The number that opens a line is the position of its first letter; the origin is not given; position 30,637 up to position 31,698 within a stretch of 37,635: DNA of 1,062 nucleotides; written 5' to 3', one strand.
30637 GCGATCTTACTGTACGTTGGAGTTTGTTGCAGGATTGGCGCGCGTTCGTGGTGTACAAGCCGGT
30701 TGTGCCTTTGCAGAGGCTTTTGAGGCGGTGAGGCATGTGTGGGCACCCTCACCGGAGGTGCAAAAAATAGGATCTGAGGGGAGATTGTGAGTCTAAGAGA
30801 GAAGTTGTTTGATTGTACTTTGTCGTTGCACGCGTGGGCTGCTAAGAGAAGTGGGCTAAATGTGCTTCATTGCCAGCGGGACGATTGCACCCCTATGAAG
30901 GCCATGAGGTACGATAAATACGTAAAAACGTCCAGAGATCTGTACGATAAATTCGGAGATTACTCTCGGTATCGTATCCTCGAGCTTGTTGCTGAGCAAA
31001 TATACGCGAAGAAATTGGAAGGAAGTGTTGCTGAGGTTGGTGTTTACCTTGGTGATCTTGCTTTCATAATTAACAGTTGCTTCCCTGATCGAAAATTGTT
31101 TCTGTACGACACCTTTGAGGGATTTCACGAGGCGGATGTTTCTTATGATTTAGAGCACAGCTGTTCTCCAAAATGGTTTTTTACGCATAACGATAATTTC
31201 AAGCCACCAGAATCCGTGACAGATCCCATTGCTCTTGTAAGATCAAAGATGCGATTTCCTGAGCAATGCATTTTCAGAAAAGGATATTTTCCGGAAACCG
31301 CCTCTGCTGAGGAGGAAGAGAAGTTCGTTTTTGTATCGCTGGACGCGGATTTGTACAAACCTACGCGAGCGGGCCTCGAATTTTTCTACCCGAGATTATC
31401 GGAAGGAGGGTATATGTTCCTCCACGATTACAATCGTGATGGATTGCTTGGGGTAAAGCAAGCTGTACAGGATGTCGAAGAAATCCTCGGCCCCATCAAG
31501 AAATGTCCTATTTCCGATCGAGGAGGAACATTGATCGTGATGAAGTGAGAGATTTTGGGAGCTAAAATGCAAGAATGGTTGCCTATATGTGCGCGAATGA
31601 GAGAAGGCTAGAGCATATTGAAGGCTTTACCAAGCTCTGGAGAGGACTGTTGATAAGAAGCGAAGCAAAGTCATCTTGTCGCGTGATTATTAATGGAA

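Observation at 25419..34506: Three exact 12-nt G/C homopolymers plus a frameshifted A8/T8 tract concentrated in one glycan island: contingency-locus architecture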

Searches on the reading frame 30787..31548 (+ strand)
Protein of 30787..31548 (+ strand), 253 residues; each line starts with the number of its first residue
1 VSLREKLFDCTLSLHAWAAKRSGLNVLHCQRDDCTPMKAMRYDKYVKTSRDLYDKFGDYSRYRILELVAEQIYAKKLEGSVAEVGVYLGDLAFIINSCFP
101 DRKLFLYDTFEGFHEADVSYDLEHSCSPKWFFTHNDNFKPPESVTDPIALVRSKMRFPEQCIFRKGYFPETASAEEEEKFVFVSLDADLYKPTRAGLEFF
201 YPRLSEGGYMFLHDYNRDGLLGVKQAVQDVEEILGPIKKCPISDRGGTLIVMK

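Call 6: search_protein_families(library=pfam, proteins=[window:30787-31548:+], max_evalue=0.01)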
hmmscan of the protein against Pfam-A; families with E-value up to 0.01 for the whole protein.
window:30787-31548:+ (253 aa): 2 families
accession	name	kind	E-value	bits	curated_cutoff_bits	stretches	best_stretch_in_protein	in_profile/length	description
PF05711.17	TylF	-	1.8e-17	63.9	23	1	61-230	75-242/264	Macrocin-O-methyltransferase (TylF)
PF13578.12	Methyltransf_24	-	0.0002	22.6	26.3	1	83-215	2-105/105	Methyltransferase domain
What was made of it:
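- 30787..31548 (+): TylF-family O-methyltransferase. Pfam TylF 1.8e-17 (call 6).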

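Call 46: search_protein_families(library=ncbifam, proteins=[window:30787-31548:+], max_evalue=0.00001)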
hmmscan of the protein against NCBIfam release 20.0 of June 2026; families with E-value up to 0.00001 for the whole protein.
window:30787-31548:+ (253 aa): 0 families

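Call 73: find_encoding_contigs(protein=window:30787-31548:+, flank=10000)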
Protein window:30787-31548:+ (253 aa): no gene with exactly this product is on record in the collection.

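Call 79: find_encoding_contigs(protein=window:30787-31545:+, flank=10000)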
Protein seq(253 aa) (253 aa): no gene with exactly this product is on record in the collection.
